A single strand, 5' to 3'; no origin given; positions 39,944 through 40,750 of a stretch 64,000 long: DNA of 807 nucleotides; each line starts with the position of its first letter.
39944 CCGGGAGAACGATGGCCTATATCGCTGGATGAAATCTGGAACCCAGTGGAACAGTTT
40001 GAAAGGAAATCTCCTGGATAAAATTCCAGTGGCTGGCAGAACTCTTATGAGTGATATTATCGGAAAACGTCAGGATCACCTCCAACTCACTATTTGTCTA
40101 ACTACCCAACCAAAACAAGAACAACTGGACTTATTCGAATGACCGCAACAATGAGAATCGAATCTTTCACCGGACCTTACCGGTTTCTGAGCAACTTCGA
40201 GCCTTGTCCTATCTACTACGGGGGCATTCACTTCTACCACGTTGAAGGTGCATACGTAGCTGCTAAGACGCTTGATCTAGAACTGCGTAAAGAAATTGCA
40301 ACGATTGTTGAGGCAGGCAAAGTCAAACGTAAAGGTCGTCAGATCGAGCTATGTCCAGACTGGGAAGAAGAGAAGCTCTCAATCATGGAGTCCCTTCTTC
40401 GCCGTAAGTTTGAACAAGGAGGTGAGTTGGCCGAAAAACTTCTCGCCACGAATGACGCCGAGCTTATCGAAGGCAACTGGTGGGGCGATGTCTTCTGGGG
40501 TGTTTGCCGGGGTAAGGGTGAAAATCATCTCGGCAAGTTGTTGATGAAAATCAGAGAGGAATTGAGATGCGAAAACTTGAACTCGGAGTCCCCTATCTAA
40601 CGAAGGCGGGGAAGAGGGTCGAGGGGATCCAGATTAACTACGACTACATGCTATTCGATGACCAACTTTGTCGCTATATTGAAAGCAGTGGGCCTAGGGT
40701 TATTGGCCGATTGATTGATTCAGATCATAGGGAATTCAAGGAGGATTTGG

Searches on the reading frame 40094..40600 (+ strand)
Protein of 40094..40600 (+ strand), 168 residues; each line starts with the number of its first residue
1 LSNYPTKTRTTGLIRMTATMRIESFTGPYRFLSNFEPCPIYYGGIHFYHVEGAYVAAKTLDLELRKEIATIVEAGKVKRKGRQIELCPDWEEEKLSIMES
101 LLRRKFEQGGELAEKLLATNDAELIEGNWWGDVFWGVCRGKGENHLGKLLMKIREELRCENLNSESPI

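Call 78: search_protein_families(library=pfam, proteins=[window:40094-40600:+], max_evalue=0.001)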
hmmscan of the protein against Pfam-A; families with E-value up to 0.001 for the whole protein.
window:40094-40600:+ (168 aa): 1 family
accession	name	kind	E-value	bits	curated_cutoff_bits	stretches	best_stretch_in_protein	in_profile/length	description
PF08719.17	NADAR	-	4e-22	79.6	35.1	1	28-158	9-163/163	NADAR domain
